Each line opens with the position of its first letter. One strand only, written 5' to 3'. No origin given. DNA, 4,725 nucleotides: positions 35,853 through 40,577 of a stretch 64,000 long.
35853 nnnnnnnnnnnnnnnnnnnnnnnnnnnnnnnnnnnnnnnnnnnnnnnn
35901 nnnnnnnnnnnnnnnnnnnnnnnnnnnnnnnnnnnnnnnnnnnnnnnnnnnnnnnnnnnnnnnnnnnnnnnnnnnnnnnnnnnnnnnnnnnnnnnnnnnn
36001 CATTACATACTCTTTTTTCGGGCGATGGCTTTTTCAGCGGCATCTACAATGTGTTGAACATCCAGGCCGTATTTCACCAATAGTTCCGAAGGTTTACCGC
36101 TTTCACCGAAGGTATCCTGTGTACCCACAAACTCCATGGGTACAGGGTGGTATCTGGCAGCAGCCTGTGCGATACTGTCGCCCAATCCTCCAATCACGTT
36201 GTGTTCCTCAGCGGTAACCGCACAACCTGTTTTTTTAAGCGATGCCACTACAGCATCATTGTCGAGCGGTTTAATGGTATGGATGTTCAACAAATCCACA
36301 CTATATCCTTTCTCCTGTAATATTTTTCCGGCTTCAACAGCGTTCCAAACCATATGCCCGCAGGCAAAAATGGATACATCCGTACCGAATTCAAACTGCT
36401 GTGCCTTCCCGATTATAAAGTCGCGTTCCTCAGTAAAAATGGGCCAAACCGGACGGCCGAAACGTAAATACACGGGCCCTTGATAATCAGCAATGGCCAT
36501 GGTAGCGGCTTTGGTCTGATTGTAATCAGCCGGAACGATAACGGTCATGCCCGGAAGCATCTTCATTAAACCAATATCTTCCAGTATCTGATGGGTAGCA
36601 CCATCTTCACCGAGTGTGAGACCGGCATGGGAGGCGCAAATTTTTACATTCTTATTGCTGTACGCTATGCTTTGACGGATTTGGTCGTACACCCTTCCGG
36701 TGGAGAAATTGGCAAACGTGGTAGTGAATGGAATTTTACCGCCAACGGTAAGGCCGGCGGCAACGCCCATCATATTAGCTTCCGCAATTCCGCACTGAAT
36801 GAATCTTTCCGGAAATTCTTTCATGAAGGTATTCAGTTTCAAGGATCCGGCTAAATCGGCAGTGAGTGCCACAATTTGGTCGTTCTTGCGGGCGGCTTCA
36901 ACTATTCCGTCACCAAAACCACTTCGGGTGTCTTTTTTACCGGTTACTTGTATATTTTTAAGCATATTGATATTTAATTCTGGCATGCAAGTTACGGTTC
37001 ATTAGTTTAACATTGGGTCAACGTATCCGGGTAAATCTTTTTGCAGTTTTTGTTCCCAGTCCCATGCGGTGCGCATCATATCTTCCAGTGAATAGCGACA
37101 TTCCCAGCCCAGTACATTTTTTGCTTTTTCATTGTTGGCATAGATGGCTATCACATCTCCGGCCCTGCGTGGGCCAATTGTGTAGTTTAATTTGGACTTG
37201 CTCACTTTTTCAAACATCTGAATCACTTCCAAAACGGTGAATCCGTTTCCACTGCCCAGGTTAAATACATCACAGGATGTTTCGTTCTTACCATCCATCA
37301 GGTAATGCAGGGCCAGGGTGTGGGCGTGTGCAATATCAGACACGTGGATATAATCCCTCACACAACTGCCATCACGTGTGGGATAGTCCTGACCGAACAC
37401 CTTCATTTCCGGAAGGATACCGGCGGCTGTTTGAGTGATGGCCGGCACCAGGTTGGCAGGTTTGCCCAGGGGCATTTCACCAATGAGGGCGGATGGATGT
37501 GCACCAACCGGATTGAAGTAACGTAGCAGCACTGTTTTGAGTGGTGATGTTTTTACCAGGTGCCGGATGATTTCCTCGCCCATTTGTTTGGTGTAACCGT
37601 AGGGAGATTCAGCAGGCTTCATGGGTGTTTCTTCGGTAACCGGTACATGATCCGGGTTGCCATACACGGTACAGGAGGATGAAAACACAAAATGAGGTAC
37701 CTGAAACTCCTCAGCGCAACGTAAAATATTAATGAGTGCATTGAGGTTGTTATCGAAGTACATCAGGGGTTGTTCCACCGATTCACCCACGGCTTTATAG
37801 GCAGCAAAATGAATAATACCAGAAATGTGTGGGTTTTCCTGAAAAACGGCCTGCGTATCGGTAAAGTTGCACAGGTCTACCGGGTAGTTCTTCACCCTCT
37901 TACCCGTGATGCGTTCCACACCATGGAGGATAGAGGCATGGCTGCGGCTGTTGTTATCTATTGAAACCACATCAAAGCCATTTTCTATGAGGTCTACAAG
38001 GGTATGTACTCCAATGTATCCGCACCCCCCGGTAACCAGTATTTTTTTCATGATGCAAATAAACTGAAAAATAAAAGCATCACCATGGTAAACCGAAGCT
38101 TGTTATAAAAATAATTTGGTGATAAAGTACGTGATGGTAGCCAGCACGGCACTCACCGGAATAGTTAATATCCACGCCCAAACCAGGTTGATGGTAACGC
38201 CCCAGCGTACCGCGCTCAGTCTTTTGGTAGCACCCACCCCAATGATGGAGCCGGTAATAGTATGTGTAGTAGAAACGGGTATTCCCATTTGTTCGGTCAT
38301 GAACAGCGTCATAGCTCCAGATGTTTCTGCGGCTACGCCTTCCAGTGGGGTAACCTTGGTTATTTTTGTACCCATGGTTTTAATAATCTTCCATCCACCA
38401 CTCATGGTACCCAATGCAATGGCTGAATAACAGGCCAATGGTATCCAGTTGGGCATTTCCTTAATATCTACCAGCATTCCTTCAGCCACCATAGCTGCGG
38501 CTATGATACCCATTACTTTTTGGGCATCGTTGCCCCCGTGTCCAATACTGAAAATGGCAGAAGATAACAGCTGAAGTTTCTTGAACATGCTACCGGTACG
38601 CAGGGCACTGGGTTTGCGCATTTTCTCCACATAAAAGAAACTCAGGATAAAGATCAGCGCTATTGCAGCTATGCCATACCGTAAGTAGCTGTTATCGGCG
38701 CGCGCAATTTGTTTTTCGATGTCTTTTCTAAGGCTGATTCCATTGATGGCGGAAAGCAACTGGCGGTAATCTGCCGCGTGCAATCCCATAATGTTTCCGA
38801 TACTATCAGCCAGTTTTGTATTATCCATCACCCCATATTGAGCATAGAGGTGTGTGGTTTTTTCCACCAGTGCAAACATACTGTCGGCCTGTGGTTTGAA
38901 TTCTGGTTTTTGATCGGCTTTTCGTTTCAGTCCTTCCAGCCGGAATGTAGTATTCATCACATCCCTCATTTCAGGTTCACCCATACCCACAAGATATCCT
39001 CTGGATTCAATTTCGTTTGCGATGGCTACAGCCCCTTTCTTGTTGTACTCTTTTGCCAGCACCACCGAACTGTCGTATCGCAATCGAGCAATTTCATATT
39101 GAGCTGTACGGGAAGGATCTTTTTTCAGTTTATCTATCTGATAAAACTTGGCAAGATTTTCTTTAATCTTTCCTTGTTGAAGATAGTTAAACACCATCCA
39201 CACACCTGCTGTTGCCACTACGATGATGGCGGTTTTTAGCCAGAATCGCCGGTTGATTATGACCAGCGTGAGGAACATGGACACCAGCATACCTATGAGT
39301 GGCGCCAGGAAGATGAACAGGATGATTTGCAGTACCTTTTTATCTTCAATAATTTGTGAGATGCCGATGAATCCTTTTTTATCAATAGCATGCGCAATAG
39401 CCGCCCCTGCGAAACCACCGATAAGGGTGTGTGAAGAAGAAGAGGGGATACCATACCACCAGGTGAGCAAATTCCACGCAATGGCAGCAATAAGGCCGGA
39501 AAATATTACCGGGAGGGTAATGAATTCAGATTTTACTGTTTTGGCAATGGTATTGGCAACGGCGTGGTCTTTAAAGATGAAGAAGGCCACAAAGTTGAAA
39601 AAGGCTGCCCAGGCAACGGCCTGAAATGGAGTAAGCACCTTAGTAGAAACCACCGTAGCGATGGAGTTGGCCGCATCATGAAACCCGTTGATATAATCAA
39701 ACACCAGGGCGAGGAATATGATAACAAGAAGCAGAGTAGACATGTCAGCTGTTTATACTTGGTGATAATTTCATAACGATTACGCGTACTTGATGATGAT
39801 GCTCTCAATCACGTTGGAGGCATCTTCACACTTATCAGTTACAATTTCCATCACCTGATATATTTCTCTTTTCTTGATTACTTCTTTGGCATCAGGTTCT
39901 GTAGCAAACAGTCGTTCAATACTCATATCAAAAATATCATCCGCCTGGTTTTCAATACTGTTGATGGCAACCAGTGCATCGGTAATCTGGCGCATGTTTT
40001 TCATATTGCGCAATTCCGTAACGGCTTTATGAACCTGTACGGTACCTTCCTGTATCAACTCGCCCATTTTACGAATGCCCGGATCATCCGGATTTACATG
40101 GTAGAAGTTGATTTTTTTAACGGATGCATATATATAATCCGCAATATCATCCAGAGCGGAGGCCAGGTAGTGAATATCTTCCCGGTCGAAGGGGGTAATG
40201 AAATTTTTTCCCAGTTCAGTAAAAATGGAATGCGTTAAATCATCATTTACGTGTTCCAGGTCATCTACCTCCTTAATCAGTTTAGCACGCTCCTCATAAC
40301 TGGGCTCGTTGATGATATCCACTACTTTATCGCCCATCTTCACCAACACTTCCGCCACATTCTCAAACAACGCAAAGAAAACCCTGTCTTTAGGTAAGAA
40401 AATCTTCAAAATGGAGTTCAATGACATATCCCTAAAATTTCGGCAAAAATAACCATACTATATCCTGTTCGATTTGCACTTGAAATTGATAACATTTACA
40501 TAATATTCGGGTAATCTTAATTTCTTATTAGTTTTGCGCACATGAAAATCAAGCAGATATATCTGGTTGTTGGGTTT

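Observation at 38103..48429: Self-contained phosphate module without PstSCAB: PiT/DUF47, porin, TBDR/lipoprotein, PhoRB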

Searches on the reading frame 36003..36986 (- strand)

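Call 3: search_protein_families(library=pfam, proteins=[window:36003-36986:-])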
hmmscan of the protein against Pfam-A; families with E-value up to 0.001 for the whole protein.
window:36003-36986:- (327 aa): 3 families
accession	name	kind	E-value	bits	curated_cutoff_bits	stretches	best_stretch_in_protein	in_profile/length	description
PF02779.29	Transket_pyr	-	2.4e-41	141.7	27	1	18-179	3-170/174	Transketolase, pyrimidine binding domain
PF02780.25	Transketolase_C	-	1.1e-26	93.6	25.9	1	193-313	1-124/124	Transketolase, C-terminal domain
PF22613.1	Transketolase_C_1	-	1.7e-05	25.4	27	1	202-309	12-113/113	Transketolase-like TK C-terminal domain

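Call 4: search_protein_families(library=ncbifam, proteins=[window:36003-36986:-])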
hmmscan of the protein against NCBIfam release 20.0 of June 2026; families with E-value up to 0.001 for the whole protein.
window:36003-36986:- (327 aa): 9 families
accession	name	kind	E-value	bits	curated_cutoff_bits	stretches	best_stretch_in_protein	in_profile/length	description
NF004559.0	PRK05899.2-5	equivalog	6.7e-81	272.4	488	1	9-322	309-625/627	transketolase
NF004556.0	PRK05899.2-2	equivalog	2.9e-60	204.3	575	1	5-320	307-637/639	transketolase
TIGR00204.1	dxs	equivalog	1.9e-51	175.4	465.95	1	24-320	316-614/616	1-deoxy-D-xylulose-5-phosphate synthase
NF003933.0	PRK05444.2-2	equivalog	9.6e-34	116.9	395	1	11-318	282-602/606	1-deoxy-D-xylulose-5-phosphate synthase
NF008968.0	PRK12315.1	subfamily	1.1e-31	109.8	510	1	14-320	275-580/582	1-deoxy-D-xylulose-5-phosphate synthase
TIGR00232.1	tktlase_bact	equivalog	9.1e-24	83.8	682.25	1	19-320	350-652/654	transketolase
NF008854.0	PRK11892.1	equivalog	1.9e-20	73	454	1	18-275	142-414/464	pyruvate dehydrogenase complex E1 component subunit beta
NF004558.0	PRK05899.2-4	equivalog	8.3e-20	70.7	788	1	3-319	328-648/651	transketolase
NF006667.0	PRK09212.1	subfamily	9.7e-19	67.4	321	1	44-276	33-276/327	pyruvate dehydrogenase complex E1 component subunit beta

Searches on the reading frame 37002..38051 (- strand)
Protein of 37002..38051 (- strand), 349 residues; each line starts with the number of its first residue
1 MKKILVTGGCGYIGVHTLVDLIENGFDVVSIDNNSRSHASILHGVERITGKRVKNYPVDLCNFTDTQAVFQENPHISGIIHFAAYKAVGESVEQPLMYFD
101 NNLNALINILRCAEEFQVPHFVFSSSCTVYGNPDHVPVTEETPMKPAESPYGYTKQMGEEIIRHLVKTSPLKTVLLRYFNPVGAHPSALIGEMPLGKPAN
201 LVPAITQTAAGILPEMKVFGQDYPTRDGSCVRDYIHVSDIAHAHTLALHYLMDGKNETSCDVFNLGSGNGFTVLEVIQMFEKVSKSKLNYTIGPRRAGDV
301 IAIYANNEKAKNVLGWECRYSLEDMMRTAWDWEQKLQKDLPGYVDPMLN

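Call 3: search_protein_families(library=pfam, proteins=[window:37002-38051:-])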
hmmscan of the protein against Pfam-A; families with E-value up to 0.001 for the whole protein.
window:37002-38051:- (349 aa): 9 families
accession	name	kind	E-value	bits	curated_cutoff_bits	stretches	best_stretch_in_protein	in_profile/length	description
PF16363.11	GDP_Man_Dehyd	-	4.1e-51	174.8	27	1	5-327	1-330/332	GDP-mannose 4,6 dehydratase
PF01370.27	Epimerase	-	6.4e-47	160.4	20.9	1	4-265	1-239/240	NAD dependent epimerase/dehydratase family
PF01073.25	3Beta_HSD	-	8.7e-15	54.9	22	1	5-259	1-240/280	3-beta hydroxysteroid dehydrogenase/isomerase family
PF04321.23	RmlD_sub_bind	-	3.4e-10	39.9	27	1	3-167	2-141/287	RmlD substrate binding domain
PF02719.21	Polysacc_synt_2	-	1.4e-08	34.7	20.2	1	4-126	1-128/293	Polysaccharide biosynthesis protein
PF07993.18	NAD_binding_4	-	2.3e-06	27.4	20.1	1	76-177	89-203/258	Male sterility protein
PF08659.16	KR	-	3.6e-05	24.2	22.6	1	4-133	3-144/180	KR domain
PF00106.31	adh_short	-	3.6e-05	23.8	26.6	1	2-73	1-71/195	short chain dehydrogenase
PF05368.20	NmrA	-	0.0001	22.5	27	0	2-126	3-107/298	NmrA-like family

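Call 4: search_protein_families(library=ncbifam, proteins=[window:37002-38051:-])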
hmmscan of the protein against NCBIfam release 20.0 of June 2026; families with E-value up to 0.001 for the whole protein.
window:37002-38051:- (349 aa): 26 families (the best 25 are shown)
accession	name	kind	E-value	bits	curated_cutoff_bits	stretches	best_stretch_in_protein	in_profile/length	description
TIGR01179.1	galE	equivalog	9.4e-118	392.8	262.3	1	3-338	1-330/332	UDP-glucose 4-epimerase GalE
NF007956.0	PRK10675.1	subfamily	8.3e-98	327.6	394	1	3-337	2-333/338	UDP-glucose 4-epimerase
TIGR01181.1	dTDP_gluc_dehyt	equivalog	1.7e-29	102.9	365.1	1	3-335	1-313/321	dTDP-glucose 4,6-dehydratase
TIGR04180.1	EDH_00030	hypoth_equivalog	1.3e-27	96.7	475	1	4-321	1-297/297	NAD-dependent 4,6-dehydratase LegB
TIGR02197.1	heptose_epim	equivalog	1.3e-24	86.9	274.6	1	4-296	1-274/316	ADP-glyceromanno-heptose 6-epimerase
NF011728.1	PRK15181.1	equivalog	1.7e-16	60.2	760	1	2-332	16-336/348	Vi polysaccharide biosynthesis UDP-N-acetylglucosaminuronic acid C-4 epimerase TviC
NF007582.0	PRK10217.1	equivalog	5.4e-14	52.1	698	1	1-281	1-271/355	dTDP-glucose 4,6-dehydratase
NF043036.1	ErythonDh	equivalog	2.2e-13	50.1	325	1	3-164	2-162/321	D-erythronate dehydrogenase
TIGR02622.1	CDP_4_6_dhtase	equivalog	1.1e-12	47.8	278.45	1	2-162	5-165/352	CDP-glucose 4,6-dehydratase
TIGR03466.1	HpnA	hypoth_equivalog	6.7e-12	44.9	367.65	1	3-185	2-174/327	hopanoid-associated sugar epimerase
NF008360.0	PRK11150.1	equivalog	1.3e-11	44.2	452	1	4-278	2-248/310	ADP-glyceromanno-heptose 6-epimerase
NF007490.0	PRK10084.1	subfamily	1.5e-11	43.9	649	1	3-332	2-333/361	dTDP-glucose 4,6-dehydratase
NF042422.1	oxyalk_red_OleD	equivalog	7.4e-10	38.7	580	1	3-177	2-164/329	2-alkyl-3-oxoalkanoate reductase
NF042423.1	oxyalk_red_Shew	equivalog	1.2e-09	37.7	580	1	2-278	9-251/331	2-alkyl-3-oxoalkanoate reductase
NF047922.1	GDPFucSynFcl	equivalog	1.6e-09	37.7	500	1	58-333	37-301/308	GDP-L-fucose synthase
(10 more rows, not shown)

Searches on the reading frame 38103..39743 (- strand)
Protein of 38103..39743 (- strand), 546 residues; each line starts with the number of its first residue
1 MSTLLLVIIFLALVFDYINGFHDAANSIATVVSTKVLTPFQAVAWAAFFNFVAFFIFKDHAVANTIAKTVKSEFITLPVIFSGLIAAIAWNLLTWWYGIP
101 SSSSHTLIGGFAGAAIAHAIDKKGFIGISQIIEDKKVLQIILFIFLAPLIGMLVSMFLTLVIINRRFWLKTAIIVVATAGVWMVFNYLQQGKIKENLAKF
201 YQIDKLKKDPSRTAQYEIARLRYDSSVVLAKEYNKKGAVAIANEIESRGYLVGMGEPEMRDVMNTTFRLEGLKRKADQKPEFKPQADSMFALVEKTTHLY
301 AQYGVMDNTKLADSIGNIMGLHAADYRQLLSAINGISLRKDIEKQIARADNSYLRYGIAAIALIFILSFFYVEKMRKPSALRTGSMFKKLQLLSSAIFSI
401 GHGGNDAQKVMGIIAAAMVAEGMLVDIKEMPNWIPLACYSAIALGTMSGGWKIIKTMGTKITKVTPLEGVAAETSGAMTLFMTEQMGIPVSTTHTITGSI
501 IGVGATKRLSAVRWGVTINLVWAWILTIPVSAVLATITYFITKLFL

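Call 3: search_protein_families(library=pfam, proteins=[window:38103-39743:-])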
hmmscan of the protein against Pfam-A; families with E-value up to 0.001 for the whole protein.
window:38103-39743:- (546 aa): 1 family
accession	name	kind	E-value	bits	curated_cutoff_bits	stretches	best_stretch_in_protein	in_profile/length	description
PF01384.25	PHO4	-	7.8e-97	324.8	33.7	1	19-535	1-350/350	Phosphate transporter family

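Call 4: search_protein_families(library=ncbifam, proteins=[window:38103-39743:-])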
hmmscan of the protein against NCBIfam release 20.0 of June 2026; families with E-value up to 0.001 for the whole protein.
window:38103-39743:- (546 aa): 2 families
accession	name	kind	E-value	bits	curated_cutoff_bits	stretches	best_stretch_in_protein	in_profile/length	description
NF033774.1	phos_trans_PitA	exception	4.7e-41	141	800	2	4-171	15-184/498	inorganic phosphate transporter PitA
NF053884.1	SulfPermCysPBac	equivalog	5.6e-12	45.2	400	1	440-545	212-315/354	sulfate permease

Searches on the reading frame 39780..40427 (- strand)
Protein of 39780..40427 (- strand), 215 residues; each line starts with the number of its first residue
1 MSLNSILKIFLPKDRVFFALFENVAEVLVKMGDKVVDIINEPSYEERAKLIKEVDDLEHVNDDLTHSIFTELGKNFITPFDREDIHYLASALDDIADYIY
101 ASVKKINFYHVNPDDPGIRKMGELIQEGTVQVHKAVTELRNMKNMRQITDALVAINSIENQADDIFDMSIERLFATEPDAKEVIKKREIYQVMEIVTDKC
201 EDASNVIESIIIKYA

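Call 3: search_protein_families(library=pfam, proteins=[window:39780-40427:-])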
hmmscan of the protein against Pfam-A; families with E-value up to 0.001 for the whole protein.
window:39780-40427:- (215 aa): 1 family
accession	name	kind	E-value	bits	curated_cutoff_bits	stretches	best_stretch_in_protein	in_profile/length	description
PF01865.21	PhoU_div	-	7.3e-21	75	24.4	1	15-213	11-214/214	Protein of unknown function DUF47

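Call 4: search_protein_families(library=ncbifam, proteins=[window:39780-40427:-])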
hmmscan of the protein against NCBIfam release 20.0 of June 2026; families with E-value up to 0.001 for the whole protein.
window:39780-40427:- (215 aa): 1 family
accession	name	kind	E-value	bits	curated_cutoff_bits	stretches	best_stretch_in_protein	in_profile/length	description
TIGR00153.1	TIGR00153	hypoth_equivalog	2.5e-12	47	104.3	1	22-213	21-215/217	TIGR00153 family protein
